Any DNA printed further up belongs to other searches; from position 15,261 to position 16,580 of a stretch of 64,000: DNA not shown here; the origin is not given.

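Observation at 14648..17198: Non-canonical cofactor-maturation module: MocA + MoCF-like protein + DUF364, both with Cys/His-rich tails, and no XdhC/YqeB/YqeC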

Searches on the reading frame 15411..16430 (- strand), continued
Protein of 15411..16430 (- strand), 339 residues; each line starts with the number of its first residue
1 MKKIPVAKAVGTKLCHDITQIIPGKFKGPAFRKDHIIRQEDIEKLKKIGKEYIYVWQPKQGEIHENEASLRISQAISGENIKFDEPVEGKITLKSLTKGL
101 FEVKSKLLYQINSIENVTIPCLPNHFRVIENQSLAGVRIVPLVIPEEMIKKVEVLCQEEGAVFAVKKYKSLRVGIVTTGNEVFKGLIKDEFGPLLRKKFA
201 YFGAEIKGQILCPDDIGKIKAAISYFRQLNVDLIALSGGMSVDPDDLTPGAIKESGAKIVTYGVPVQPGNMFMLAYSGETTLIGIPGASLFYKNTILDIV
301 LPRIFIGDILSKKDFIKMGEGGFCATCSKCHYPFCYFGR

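Call 47: fold_search(model_id=the predicted structure, library=pdb)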
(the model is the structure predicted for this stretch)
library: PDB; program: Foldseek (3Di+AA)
matches with E <= 10: 1692; with E <= 0.001: 134
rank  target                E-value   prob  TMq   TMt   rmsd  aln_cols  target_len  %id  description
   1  2nro_A                2.5e-09  1.00  0.33  0.28  22.0       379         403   15  MoeA K279Q (released 2007-01-16)
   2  1ihc                  4.3e-09  1.00  0.34  0.66   6.9       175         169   22  X-ray Structure of Gephyrin N-terminal Domain (released 2001-05-16)
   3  4tk3_A                5.5e-09  1.00  0.30  0.25  21.2       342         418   12  Geph E in complex with a GABA receptor alpha3 derived double mutant peptide in spacegroup P21212 (released 2014-12-24)
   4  2nqm_B                1.0e-08  1.00  0.33  0.28  22.1       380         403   14  MoeA T100A mutant (released 2007-01-16)
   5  2nqv_A                1.1e-08  1.00  0.33  0.28  20.6       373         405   15  MoeA D228A (released 2007-01-16)
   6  2nrs_A                1.1e-08  1.00  0.33  0.28  22.3       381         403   15  MoeA S371W (released 2007-01-16)
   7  2fu3_A                1.2e-08  1.00  0.29  0.25  21.6       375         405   12  Crystal structure of gephyrin E-domain (released 2006-03-14)
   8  6gax                  1.5e-08  1.00  0.33  0.27  18.2       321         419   15  The Structure of variant K294A of the Mo-insertase domain Cnx1E from Arabidopsis thaliana in complex with AMP and molybd (released 2018-07-18)
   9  1g8l_A                1.5e-08  1.00  0.33  0.28  21.9       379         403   15  CRYSTAL STRUCTURE OF ESCHERICHIA COLI MOEA (released 2001-05-02)
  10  6q32                  1.5e-08  1.00  0.33  0.27  22.5       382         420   13  The structure of the Mo-insertase domain Cnx1E (variant S269DD274S) from Arabidopsis thaliana in complex with Moco-AMP (released 2021-02-17)
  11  5g2r                  1.6e-08  1.00  0.33  0.27  22.6       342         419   13  Crystal structure of the Mo-insertase domain Cnx1E from Arabidopsis thaliana (released 2017-02-15)
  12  4tk3_B                1.7e-08  1.00  0.32  0.27  20.9       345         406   13  Geph E in complex with a GABA receptor alpha3 derived double mutant peptide in spacegroup P21212 (released 2014-12-24)
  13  6gb9                  1.9e-08  1.00  0.36  0.30  18.2       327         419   16  The Structure of variant S328A of the Mo-insertase domain Cnx1E from Arabidopsis thaliana in complex with AMP (released 2018-07-18)
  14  5err                  2.0e-08  1.00  0.32  0.27  22.0       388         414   13  GephE in complex with Mg(2+) - ADP (released 2016-05-04)
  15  2nrp_B                2.0e-08  1.00  0.32  0.28  22.9       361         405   14  MoeA R350A (released 2007-01-16)
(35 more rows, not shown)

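Call 60: list_cluster_members(proteins=[P0001, P0121, P0242])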
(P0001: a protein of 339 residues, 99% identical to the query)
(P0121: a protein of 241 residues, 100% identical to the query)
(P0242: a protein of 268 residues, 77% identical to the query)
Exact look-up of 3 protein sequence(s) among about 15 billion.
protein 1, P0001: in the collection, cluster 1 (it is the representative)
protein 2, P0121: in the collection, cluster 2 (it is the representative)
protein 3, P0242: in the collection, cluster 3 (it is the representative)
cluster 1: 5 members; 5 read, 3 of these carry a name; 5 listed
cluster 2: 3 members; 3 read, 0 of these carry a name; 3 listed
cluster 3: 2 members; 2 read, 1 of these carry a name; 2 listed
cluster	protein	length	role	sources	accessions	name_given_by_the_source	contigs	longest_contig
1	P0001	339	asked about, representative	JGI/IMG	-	molybdenum cofactor synthesis domain-containing protein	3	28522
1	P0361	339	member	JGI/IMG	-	molybdenum cofactor synthesis domain-containing protein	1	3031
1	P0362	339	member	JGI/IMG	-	molybdenum cofactor synthesis domain-containing protein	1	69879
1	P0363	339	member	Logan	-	-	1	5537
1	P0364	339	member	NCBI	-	-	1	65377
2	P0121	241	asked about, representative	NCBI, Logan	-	-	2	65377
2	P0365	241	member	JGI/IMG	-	-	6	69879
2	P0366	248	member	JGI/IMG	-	-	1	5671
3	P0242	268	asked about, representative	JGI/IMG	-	xanthine dehydrogenase accessory factor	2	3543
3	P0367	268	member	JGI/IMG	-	-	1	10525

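Call 61: find_encoding_contigs(protein=P0367, flank=10000, max_places=3)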
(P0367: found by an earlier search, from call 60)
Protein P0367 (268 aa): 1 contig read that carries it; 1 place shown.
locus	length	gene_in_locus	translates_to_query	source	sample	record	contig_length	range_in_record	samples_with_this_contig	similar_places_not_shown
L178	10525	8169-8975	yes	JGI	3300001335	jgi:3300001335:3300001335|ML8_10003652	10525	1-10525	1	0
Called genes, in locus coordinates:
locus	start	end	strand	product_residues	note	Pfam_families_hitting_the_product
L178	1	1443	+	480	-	?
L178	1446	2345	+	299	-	PF00941:FAD_binding_5, PF03450:CO_deh_flav_C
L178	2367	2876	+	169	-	PF00111:Fer2, PF13085:Fer2_3 (weak), PF01799:Fer2_2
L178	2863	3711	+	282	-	PF00941:FAD_binding_5, PF03450:CO_deh_flav_C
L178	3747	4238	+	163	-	PF00111:Fer2, PF13085:Fer2_3 (weak), PF01799:Fer2_2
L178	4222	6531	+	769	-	PF01315:Ald_Xan_dh_C, PF02738:MoCoBD_1, PF20256:MoCoBD_2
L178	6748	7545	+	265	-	PF19842:YqeC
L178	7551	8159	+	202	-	PF01128:IspD (weak), PF02348:CTP_transf_3 (weak), PF12804:NTP_transf_3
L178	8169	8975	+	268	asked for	-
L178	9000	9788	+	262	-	PF02625:XdhC_CoxI, PF13478:XdhC_C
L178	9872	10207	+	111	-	PF00126:HTH_1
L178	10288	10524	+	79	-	?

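Call 64: search_solved_structures(query=A3, max_evalue=0.001, show_alignments=3)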
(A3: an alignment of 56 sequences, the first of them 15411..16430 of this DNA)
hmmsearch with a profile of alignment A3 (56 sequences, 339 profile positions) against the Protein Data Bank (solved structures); distinct sequences matched with E-value up to 0.001: 28.
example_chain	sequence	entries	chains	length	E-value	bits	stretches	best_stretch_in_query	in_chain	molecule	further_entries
1uz5_A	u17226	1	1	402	4e-09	39.4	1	162-289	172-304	402AA LONG HYPOTHETICAL MOLYBDOPTERIN BIOSYNTHESIS MOEA PROTEIN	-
9s3f_A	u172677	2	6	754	3.8e-08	36.1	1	167-255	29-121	Isoform 5 of Gephyrin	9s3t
1ihc_A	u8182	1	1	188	7.6e-08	35.1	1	167-255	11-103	Gephyrin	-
1jlj_A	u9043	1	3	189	7.7e-08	35.1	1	167-255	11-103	gephyrin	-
4lhb_A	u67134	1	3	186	8.7e-06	28.4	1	169-263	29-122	Molybdopterin adenylyltransferase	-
2nro_A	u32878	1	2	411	1.3e-05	27.8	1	163-302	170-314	Molybdopterin biosynthesis protein moeA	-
6mr3_A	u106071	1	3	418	3e-05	26.6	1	171-253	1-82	Putative competence-damage inducible protein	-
2nqq_A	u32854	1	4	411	8e-05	25.2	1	163-302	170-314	Molybdopterin biosynthesis protein moeA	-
2nqr_A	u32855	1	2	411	8.1e-05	25.2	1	163-302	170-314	Molybdopterin biosynthesis protein moeA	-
2nqn_A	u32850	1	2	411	8.1e-05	25.2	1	163-302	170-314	Molybdopterin biosynthesis protein moeA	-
2nqk_A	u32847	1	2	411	8.1e-05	25.2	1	163-302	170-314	Molybdopterin biosynthesis protein moeA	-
1fc5_A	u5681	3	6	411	8.1e-05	25.2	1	163-302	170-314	MOLYBDOPTERIN BIOSYNTHESIS MOEA PROTEIN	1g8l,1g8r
2nrp_A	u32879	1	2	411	8.2e-05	25.2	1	163-302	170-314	Molybdopterin biosynthesis protein moeA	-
2nrs_A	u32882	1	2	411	8.2e-05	25.2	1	163-302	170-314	Molybdopterin biosynthesis protein moeA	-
2nqm_A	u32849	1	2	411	8.2e-05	25.2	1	163-302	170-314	Molybdopterin biosynthesis protein moeA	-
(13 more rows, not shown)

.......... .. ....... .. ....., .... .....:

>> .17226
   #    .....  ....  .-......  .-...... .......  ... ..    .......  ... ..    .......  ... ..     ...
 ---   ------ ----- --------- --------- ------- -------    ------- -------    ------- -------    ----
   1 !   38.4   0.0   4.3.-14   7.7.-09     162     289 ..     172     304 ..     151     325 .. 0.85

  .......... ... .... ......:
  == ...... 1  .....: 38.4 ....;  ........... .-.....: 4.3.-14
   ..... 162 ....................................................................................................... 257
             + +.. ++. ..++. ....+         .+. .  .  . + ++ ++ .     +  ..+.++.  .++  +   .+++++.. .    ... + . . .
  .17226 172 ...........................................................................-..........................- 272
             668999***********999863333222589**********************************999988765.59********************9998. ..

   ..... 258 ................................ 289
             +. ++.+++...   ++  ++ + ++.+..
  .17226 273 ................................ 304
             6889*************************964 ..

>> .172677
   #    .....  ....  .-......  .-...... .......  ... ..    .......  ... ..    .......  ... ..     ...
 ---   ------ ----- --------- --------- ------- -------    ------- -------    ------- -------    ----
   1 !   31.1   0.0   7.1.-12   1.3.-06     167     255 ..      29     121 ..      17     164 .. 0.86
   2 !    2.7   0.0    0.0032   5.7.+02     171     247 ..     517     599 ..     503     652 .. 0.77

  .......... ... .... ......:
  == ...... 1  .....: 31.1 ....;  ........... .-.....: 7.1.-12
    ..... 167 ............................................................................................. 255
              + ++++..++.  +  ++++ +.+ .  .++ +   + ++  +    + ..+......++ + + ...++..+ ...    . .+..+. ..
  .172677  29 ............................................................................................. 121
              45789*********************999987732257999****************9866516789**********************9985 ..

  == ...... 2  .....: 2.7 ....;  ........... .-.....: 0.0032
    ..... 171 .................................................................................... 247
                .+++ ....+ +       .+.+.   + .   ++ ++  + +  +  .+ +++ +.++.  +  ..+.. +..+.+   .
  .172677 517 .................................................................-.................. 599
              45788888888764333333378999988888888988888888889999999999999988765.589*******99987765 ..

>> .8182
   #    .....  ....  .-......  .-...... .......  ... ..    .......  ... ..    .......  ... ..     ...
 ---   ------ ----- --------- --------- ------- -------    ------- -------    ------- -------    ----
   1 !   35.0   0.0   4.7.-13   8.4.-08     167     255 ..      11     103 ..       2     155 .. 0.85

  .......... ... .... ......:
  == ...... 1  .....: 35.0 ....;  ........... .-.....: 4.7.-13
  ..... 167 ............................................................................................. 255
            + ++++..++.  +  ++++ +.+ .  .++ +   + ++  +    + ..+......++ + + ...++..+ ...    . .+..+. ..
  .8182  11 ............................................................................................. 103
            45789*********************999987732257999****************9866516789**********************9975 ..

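Call 66: find_encoding_contigs(protein=P0093, flank=9000, max_places=1)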
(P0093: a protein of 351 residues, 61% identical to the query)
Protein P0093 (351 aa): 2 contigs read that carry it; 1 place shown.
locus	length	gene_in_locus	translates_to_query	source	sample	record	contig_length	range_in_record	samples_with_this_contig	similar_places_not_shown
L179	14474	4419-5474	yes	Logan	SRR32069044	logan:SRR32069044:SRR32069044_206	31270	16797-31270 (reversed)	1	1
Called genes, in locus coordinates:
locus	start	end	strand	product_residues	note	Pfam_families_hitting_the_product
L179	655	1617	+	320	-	PF00929:RNase_T, PF16473:Rv2179c-like (faint), PF00533:BRCT (weak)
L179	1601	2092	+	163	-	-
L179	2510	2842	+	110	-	PF08821:CGGC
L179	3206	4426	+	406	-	PF03453:MoeA_N, PF00994:MoCF_biosynth, PF03454:MoeA_C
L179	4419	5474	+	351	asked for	PF00994:MoCF_biosynth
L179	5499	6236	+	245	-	PF04016:DUF364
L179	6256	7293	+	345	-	PF13379:NMT1_2, PF09084:NMT1, PF12974:Phosphonate-bd (weak)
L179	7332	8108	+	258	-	PF00528:BPD_transp_1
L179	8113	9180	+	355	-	PF00005:ABC_tran, PF13304:AAA_21 (faint)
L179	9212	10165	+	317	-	PF04055:Radical_SAM, PF13353:Fer4_12, PF06463:Mob_synth_C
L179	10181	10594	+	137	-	PF03473:MOSC (weak)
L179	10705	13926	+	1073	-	PF08455:SNF2_assoc, PF00176:SNF2-rel_dom, PF04851:ResIII, PF00271:Helicase_C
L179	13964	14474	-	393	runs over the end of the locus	PF00291:PALP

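Call 67: find_encoding_contigs(protein=P0119, flank=9000, max_places=1)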
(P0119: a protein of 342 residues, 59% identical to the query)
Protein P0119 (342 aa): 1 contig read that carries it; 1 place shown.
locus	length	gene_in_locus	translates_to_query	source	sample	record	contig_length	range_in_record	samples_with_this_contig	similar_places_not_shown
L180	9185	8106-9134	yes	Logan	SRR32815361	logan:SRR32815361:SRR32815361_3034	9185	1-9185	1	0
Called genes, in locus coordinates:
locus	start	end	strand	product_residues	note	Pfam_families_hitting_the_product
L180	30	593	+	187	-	PF07969:Amidohydro_3, PF01979:Amidohydro_1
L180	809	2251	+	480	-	PF00324:AA_permease, PF13520:AA_permease_2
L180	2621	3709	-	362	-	PF00005:ABC_tran, PF13304:AAA_21 (faint)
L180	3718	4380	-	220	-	PF00528:BPD_transp_1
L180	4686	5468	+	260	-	PF19842:YqeC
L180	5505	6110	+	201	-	PF01128:IspD, PF12804:NTP_transf_3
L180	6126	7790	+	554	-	PF02625:XdhC_CoxI (faint), PF13478:XdhC_C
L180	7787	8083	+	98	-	PF02625:XdhC_CoxI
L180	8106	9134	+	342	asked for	PF00994:MoCF_biosynth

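Call 83: search_protein_representatives(protein=window:15411-16430:-)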
Query: 339 residues. Proteins with E-value up to 0.001 (for the whole library): 3872; up to 1e-10: 1777; up to 1e-30: 319. The best 150 are listed.
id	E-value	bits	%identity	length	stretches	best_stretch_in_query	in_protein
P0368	1.7e-99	349.6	47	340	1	1-339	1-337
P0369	6.0e-96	338.0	46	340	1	1-339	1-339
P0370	1.5e-91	323.6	47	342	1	1-337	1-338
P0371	2.9e-91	322.6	45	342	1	1-339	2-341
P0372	3.2e-88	312.6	44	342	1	1-338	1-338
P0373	6.3e-87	308.3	40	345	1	4-339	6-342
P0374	1.4e-86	307.2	45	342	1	2-339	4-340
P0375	3.8e-85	302.5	44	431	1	1-338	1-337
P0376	9.9e-85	301.1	44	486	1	1-338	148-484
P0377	1.0e-84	301.1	42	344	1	1-338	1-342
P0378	7.6e-83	294.9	45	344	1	1-339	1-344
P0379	2.0e-81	290.2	44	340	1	1-339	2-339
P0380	1.1e-80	287.8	43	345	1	1-339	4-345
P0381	3.6e-80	286.1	43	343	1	1-337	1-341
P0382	7.3e-80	285.1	39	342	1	1-339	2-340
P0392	4.8e-74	266.0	41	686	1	4-339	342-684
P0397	2.1e-72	260.6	41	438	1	2-311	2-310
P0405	4.0e-69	249.8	40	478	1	1-331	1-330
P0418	6.7e-66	239.2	38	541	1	2-329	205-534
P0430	2.9e-63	230.5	35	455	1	1-339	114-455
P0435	3.9e-62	226.8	37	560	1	2-339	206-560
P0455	2.4e-55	204.5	36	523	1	2-324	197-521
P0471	3.6e-52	194.1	35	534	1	2-324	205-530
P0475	1.5e-51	192.0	37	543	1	6-325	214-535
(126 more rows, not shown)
